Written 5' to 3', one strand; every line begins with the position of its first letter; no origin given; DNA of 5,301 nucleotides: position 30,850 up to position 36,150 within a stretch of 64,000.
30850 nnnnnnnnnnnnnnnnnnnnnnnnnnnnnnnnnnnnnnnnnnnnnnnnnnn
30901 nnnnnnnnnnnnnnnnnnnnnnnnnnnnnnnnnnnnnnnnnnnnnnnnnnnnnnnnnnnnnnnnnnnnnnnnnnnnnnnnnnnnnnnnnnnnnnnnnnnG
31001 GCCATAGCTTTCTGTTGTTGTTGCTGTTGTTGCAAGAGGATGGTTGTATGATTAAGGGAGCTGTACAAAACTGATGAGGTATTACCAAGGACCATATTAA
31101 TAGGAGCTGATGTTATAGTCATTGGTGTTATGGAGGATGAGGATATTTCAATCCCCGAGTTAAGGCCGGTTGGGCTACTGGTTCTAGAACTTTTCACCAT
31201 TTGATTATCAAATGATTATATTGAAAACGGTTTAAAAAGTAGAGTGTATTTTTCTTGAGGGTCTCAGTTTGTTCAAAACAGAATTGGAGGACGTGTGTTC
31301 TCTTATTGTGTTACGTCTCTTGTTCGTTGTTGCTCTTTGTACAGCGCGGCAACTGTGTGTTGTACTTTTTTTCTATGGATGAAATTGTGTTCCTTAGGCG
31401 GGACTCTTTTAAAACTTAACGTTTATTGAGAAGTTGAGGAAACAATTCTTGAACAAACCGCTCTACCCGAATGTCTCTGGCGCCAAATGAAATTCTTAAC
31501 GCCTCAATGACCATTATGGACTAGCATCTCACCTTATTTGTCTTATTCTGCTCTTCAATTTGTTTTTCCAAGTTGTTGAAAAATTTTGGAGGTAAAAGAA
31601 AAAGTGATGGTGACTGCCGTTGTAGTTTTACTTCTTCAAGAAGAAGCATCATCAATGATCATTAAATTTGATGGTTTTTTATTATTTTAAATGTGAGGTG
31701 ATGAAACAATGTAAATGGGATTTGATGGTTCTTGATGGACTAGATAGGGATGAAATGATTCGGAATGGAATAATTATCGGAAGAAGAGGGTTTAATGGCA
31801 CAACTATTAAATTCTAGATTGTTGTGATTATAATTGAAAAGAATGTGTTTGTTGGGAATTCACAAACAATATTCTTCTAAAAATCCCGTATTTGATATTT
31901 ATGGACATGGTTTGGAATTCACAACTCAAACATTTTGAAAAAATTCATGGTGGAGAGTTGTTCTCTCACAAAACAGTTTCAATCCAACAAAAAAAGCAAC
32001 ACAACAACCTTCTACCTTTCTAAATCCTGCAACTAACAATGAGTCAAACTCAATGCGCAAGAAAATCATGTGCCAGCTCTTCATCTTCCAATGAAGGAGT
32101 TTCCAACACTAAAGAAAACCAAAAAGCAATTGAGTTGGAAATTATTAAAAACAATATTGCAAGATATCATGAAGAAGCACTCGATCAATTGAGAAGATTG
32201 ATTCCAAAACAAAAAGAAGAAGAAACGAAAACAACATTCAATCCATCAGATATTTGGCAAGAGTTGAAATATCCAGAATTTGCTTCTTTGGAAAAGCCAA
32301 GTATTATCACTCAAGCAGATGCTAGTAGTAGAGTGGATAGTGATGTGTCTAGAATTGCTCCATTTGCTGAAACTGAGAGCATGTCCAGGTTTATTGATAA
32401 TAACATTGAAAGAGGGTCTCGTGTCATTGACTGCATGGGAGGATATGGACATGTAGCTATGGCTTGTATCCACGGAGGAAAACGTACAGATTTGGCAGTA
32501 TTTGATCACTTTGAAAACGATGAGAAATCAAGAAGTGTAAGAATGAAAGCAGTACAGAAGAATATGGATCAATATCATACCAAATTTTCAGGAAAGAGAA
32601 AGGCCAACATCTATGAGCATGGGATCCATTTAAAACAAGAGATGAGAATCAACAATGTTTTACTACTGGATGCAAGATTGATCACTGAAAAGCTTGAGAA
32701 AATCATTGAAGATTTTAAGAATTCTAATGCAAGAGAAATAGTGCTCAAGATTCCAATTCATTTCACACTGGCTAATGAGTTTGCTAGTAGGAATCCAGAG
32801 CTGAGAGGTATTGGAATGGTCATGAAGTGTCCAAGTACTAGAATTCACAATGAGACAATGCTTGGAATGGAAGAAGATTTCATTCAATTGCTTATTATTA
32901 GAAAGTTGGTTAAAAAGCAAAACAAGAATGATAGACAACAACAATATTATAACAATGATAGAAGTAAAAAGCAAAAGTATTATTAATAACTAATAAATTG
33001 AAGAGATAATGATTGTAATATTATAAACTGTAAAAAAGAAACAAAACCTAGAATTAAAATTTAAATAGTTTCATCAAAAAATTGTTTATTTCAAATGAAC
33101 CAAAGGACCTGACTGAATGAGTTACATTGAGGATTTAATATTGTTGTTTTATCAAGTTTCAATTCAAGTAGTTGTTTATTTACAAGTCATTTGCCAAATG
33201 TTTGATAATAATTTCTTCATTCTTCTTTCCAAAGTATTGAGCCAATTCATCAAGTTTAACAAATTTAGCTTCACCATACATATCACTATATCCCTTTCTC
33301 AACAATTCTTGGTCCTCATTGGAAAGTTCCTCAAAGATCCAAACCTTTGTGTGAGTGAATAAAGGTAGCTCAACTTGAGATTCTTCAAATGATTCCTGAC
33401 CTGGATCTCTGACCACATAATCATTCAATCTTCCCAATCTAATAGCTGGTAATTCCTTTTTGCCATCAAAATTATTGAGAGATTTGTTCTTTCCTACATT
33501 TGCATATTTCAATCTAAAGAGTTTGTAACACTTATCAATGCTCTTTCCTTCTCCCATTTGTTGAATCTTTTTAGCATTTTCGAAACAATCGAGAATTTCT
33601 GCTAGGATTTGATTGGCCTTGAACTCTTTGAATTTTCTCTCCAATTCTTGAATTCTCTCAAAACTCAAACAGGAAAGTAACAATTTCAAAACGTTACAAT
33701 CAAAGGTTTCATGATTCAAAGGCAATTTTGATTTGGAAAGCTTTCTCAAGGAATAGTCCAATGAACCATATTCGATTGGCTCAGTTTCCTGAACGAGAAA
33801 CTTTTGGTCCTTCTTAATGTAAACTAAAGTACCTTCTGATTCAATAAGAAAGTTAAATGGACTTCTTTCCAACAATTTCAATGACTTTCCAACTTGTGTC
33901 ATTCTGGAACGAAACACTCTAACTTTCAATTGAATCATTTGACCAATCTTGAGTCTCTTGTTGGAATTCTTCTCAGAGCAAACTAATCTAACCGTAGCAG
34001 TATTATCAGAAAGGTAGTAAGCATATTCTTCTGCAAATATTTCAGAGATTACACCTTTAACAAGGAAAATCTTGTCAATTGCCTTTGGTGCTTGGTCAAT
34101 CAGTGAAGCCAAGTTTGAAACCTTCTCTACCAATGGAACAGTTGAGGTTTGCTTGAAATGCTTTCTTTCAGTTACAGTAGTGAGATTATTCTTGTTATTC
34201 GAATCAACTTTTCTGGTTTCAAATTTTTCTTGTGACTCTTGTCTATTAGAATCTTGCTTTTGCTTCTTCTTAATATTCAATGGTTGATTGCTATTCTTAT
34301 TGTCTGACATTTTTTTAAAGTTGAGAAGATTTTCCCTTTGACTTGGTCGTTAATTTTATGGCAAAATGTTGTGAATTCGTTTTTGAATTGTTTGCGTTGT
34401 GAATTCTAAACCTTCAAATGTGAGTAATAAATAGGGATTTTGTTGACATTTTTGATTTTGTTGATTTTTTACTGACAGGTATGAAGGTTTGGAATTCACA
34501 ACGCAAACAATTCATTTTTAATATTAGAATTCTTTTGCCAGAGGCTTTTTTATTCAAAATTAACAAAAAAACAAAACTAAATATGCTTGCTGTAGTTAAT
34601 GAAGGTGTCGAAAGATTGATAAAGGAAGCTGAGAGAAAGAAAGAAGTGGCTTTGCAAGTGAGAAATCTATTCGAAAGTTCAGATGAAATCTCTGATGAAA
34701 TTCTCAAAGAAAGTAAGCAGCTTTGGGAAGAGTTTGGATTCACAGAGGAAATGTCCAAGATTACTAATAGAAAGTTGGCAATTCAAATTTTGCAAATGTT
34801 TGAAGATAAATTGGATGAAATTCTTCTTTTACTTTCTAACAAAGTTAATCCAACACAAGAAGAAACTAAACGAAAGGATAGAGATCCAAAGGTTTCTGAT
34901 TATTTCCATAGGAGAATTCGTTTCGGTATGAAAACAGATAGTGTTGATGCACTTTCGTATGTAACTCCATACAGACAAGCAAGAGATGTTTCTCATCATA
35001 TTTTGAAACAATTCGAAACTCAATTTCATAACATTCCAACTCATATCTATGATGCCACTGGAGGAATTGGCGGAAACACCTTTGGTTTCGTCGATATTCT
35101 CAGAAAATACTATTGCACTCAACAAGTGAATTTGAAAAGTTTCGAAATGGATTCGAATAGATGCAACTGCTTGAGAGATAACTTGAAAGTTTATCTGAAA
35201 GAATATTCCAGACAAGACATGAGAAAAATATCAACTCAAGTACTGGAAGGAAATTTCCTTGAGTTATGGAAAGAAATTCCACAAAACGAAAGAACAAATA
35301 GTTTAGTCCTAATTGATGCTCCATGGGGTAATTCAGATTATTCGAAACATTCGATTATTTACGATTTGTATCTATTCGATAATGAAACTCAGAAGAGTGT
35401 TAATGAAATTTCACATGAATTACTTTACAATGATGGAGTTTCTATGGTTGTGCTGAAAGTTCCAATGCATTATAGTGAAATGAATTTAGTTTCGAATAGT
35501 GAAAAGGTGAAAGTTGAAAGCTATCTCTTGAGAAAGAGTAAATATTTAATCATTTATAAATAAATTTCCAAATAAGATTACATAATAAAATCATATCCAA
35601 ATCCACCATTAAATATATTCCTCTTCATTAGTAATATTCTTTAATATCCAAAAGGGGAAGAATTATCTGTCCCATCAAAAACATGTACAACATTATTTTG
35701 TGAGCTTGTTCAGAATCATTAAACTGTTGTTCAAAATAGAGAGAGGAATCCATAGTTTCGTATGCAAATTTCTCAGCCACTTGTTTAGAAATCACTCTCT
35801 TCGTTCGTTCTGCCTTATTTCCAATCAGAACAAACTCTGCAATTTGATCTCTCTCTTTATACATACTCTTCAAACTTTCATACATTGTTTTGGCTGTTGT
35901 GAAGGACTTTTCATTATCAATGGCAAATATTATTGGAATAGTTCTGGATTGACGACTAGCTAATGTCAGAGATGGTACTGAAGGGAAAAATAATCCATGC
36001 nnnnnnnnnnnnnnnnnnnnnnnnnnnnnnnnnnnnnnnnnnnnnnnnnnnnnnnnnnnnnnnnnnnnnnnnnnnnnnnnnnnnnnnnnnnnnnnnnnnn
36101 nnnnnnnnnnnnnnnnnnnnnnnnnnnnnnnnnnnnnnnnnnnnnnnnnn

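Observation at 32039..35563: TGS1 cap-hypermethylase gene next to a degenerate paralogue that has lost the PPWG catalytic motif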

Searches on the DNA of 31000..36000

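Call 68: search_rna_families(source=window, start=31000, end=36000, threshold=evalue, max_evalue=1)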
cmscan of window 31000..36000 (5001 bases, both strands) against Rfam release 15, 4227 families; matches with E-value up to 1: 5.
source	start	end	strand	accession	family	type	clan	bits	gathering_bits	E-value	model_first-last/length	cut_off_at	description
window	34390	34508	+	RF03498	mir-3145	Gene; miRNA;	-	37.8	98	4.5e-05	1-84/84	no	mir-3145 microRNA precursor family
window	34388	34510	+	RF03762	MIR859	Gene; miRNA;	-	30.3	130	0.0085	1-128/128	no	MIR859 microRNA precursor family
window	33118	33174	+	RF00329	snoZ162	Gene; snRNA; snoRNA; CD-box;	-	25.3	45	0.13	1-88/88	no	Small nucleolar RNA Z162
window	33090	33200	+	RF01226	snoZ5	Gene; snRNA; snoRNA; CD-box;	CL00045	24.6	60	0.75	1-113/113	no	Small nucleolar RNA Z5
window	34963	35056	-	RF00333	snoZ157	Gene; snRNA; snoRNA; CD-box;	CL00063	22.8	55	0.42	1-100/100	no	Small nucleolar RNA Z157/R69/R10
